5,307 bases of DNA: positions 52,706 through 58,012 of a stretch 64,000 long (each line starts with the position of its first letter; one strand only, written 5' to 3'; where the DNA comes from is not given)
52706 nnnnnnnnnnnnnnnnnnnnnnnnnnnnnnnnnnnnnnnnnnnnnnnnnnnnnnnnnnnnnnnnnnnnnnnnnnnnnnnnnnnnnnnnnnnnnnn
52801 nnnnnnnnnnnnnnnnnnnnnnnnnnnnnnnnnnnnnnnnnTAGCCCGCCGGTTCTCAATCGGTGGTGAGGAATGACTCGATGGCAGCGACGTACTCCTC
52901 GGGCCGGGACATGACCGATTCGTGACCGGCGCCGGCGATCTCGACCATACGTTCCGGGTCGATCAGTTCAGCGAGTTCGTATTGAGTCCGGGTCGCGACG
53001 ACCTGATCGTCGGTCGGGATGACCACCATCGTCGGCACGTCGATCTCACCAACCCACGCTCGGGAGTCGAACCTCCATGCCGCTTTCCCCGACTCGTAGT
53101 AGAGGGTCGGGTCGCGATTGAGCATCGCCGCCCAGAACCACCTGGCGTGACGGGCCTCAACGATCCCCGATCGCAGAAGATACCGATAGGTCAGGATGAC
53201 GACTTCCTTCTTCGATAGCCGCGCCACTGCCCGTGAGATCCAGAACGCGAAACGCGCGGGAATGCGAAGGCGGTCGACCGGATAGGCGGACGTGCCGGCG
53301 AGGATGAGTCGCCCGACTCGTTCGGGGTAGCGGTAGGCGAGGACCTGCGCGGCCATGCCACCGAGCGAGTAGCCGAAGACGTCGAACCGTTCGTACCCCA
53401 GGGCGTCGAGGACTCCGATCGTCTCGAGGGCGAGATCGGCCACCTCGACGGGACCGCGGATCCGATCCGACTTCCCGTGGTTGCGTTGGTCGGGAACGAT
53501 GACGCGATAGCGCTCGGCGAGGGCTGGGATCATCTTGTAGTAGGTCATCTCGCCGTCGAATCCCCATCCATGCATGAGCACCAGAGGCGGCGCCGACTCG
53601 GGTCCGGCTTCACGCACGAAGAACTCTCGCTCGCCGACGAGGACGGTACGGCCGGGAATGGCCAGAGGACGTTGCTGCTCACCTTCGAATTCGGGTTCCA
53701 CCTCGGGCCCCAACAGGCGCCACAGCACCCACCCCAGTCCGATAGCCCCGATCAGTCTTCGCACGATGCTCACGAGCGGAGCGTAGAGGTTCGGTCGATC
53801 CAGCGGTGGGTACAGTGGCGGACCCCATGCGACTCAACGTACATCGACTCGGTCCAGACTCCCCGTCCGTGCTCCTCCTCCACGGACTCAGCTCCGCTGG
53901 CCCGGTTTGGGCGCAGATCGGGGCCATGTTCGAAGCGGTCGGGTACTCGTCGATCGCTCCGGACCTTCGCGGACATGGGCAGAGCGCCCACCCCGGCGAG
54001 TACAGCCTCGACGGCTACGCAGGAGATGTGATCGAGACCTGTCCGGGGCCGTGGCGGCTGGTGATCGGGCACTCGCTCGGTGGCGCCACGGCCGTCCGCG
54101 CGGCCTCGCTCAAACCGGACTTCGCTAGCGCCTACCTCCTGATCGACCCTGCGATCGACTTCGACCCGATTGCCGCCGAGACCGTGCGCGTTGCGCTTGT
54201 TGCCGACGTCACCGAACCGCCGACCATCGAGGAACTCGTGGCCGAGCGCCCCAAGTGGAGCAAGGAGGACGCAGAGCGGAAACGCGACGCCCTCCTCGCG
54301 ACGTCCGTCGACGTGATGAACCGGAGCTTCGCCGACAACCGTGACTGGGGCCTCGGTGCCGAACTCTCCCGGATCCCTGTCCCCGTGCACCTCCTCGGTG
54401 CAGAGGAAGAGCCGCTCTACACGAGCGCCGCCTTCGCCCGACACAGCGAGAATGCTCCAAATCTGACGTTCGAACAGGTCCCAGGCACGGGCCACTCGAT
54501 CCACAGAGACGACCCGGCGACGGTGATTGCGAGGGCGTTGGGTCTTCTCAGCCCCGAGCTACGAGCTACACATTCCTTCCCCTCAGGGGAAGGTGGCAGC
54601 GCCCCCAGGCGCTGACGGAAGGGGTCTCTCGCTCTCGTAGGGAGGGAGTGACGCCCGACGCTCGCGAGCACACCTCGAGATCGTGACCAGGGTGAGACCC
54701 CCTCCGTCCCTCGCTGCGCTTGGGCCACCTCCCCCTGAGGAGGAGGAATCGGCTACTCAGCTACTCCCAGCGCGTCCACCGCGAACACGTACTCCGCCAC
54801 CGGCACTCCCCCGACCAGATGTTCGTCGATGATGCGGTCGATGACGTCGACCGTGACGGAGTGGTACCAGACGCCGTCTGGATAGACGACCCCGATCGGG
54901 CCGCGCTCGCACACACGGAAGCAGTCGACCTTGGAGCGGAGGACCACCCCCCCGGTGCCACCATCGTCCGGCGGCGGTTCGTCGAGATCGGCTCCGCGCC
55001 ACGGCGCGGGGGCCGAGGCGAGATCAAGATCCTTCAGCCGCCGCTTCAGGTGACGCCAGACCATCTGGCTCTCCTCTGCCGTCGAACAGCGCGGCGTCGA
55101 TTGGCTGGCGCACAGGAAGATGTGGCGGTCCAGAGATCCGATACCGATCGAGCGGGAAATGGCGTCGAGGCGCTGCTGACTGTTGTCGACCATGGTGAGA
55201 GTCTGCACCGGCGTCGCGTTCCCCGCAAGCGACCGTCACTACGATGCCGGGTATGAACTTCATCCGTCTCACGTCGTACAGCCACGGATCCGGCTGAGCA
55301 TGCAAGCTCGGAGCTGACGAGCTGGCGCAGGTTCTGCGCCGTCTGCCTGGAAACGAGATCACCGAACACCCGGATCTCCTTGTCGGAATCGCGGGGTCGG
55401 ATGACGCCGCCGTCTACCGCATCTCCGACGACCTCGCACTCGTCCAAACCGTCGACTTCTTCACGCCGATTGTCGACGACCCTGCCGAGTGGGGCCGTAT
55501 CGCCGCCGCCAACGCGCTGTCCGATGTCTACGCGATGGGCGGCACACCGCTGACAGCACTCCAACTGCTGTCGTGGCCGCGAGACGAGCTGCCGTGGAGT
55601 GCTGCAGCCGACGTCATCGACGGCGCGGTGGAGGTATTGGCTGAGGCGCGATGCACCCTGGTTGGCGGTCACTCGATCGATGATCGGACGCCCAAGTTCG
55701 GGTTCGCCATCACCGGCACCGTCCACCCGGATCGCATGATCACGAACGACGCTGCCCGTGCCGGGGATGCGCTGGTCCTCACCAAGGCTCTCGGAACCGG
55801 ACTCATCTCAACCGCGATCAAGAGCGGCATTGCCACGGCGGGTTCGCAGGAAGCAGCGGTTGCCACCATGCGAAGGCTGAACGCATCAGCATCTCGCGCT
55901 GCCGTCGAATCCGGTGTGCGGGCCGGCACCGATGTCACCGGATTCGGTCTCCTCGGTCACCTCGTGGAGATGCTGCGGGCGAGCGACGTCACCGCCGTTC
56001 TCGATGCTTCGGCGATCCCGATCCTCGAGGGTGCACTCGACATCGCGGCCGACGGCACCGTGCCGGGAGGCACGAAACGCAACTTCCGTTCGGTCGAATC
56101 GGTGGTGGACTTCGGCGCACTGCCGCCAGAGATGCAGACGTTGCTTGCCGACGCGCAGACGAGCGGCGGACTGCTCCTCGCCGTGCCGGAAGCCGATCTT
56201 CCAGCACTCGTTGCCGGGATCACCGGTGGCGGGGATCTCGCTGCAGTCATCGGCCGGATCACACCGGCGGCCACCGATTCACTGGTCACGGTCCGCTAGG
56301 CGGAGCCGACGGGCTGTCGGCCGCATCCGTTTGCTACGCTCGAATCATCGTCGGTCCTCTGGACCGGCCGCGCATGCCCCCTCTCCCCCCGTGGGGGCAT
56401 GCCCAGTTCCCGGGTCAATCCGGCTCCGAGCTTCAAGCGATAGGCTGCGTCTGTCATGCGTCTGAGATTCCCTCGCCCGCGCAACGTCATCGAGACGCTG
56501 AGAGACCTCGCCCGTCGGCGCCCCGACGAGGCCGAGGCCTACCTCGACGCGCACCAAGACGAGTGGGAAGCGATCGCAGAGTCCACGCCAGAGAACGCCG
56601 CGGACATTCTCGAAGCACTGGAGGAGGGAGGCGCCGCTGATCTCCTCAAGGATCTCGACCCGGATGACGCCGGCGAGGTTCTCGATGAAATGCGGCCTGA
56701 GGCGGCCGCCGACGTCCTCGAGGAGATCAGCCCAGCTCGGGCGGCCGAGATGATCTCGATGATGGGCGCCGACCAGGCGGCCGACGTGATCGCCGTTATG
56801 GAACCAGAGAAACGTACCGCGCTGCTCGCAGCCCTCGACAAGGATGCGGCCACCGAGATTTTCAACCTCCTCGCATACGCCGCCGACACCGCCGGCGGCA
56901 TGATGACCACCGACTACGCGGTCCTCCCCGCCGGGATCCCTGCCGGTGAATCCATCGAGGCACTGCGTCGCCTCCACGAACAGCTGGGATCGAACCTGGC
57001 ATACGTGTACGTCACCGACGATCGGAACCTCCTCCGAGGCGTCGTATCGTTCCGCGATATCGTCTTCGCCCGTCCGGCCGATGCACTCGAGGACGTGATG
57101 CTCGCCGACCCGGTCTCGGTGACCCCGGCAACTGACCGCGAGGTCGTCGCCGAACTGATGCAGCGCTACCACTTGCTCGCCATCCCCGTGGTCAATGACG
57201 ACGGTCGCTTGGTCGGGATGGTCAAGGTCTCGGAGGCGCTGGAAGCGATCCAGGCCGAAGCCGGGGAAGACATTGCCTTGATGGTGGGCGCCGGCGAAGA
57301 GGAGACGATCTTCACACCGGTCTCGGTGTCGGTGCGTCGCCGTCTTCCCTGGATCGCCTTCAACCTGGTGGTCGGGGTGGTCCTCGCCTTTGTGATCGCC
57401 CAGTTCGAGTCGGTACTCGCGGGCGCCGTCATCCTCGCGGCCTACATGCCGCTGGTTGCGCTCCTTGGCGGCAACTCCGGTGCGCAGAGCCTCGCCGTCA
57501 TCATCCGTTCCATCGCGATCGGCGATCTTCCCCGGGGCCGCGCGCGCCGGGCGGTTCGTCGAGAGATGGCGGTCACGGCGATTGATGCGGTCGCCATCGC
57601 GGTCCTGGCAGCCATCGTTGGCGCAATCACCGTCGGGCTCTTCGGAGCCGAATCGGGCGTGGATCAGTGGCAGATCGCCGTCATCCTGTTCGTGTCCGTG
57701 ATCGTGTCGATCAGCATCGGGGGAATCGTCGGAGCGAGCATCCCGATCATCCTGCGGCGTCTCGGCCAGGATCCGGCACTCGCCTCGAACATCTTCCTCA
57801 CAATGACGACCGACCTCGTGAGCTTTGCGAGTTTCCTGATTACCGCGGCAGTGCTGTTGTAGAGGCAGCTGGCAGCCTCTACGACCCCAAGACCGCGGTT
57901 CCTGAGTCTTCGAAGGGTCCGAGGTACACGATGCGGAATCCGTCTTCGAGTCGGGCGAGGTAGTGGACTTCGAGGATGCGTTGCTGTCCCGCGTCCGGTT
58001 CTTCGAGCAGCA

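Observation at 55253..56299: SelD is itself a selenoprotein: in-frame UGA at the catalytic Cys position, followed by hairpins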

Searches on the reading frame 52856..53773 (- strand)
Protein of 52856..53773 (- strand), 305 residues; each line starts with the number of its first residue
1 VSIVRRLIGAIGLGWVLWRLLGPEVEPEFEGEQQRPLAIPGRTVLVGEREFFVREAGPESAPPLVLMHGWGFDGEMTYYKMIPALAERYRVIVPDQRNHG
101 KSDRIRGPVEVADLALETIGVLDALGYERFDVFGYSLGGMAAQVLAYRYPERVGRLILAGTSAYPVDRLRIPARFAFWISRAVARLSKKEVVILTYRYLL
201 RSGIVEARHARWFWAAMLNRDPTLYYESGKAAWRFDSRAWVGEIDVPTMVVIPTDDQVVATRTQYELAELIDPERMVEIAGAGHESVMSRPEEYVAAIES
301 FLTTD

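Call 11: search_protein_families(library=pfam, proteins=[window:52856-53773:-])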
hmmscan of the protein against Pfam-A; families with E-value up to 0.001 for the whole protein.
window:52856-53773:- (305 aa): 4 families
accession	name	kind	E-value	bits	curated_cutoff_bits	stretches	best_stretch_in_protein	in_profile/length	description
PF00561.26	Abhydrolase_1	-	8.7e-31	107.9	25.8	1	62-290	1-244/245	alpha/beta hydrolase fold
PF12697.13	Abhydrolase_6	-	3.2e-22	80.7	26.3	1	64-297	1-217/217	Alpha/beta hydrolase family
PF12146.15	Hydrolase_4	-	9.8e-11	41.8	27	1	65-285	8-233/239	Serine aminopeptidase, S33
PF00975.26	Thioesterase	-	0.00021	22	26.4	1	74-155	12-92/226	Thioesterase domain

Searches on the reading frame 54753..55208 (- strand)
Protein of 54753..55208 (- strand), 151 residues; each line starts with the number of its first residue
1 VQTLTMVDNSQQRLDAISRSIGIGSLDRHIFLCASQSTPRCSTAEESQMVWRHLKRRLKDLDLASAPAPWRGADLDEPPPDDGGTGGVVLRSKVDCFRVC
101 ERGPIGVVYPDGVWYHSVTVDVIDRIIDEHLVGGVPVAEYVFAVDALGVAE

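Call 11: search_protein_families(library=pfam, proteins=[window:54753-55208:-])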
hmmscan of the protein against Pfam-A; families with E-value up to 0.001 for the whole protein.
window:54753-55208:- (151 aa): 0 families

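Call 43: search_protein_families(library=pfam, proteins=[window:54753-55208:-], max_evalue=5)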
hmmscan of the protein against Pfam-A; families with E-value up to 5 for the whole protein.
window:54753-55208:- (151 aa): 0 families

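Call 44: search_protein_families(library=ncbifam, proteins=[window:54753-55208:-], max_evalue=5)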
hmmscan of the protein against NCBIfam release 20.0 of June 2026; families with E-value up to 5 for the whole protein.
window:54753-55208:- (151 aa): 2 families
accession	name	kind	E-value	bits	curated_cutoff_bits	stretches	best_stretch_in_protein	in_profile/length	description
NF041612.1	fdxn_Clost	equivalog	9.9e-13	48.6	150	1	88-137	48-97/102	2Fe-2S ferredoxin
NF041613.1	fdxn_Azotob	equivalog_domain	9.2e-06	25.9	195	1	92-140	52-100/107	2Fe-2S ferredoxin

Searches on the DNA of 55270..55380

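Call 22: search_rna_families(source=window, start=55270, end=55380, threshold=evalue, max_evalue=10, show_alignments=3)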
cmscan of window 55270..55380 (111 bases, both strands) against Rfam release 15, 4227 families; matches with E-value up to 10: 3.
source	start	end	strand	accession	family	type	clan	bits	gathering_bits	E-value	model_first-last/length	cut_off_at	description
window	55324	55340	+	RF02057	STnc40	Gene; sRNA;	-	12.4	45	8.8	47-64/70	no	Salmonella enterica sRNA STnc40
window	55304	55368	-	RF01680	P5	Gene; sRNA;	-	10.7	60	9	1-71/71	no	Pseudomonas sRNA P5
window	55270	55308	-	RF02248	Six3os1_3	Gene; lncRNA;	-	7.7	40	5.7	1-43/75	3'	Six3os1 conserved region 3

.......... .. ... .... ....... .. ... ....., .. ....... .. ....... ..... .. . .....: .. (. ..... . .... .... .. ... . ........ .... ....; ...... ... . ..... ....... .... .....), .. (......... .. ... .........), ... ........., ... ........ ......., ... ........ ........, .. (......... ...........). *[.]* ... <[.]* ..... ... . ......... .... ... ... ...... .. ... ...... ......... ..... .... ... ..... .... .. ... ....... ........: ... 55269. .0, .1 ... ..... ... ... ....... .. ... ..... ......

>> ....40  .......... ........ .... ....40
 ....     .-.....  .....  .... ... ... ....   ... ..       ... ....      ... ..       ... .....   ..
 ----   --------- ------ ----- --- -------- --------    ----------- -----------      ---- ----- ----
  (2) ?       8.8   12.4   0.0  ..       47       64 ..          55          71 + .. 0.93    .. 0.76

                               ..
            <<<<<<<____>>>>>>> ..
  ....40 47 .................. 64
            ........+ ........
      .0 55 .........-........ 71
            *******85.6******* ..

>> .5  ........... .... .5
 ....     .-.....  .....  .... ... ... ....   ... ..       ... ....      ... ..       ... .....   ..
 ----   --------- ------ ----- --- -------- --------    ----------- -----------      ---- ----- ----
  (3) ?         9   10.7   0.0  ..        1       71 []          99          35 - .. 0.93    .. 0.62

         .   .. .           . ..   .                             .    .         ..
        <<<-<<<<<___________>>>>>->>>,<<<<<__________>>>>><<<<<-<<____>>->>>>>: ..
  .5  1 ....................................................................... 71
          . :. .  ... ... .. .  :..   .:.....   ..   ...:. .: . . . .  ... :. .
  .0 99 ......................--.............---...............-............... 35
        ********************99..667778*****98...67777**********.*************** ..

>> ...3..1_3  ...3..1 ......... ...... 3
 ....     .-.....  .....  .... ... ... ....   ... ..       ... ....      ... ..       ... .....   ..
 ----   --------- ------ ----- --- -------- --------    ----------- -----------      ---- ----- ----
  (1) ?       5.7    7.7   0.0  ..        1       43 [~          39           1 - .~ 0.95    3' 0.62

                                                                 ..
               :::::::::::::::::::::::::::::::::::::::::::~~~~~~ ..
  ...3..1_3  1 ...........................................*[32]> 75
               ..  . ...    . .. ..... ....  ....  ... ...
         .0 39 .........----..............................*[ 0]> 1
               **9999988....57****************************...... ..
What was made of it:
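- No Rfam family matches the hairpin, even at E <= 10 (call 22).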

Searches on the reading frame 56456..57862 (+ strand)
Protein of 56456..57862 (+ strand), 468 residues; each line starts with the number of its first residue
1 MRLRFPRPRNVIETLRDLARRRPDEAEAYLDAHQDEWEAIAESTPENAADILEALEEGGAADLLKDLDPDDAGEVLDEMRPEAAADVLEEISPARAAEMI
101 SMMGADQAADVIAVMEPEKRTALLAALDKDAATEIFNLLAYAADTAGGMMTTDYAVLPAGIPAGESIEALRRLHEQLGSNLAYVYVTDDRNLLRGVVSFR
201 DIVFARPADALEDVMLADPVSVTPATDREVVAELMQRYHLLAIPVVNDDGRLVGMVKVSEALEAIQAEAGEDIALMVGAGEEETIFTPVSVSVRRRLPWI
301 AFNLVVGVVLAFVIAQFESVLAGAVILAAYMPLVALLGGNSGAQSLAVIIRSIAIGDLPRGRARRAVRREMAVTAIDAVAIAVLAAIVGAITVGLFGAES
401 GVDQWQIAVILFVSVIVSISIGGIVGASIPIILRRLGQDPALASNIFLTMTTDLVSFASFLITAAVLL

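Call 11: search_protein_families(library=pfam, proteins=[window:56456-57862:+])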
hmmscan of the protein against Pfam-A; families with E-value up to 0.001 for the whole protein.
window:56456-57862:+ (468 aa): 5 families
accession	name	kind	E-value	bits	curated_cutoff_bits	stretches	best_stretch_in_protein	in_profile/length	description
PF01769.21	MgtE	-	2.1e-23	83.4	27.6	1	331-462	1-124/125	Divalent cation transporter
PF03448.22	MgtE_N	-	2.3e-20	73.5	25.9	1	45-143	3-101/102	MgtE intracellular N domain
PF00571.33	CBS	-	5.1e-19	68.8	24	2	212-266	2-56/57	CBS domain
PF14841.11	FliG_M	-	4.8e-06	27.1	25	0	63-91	19-47/76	FliG middle domain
PF14842.11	FliG_N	-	0.00079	20.4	25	0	45-79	5-39/104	FliG N-terminal domain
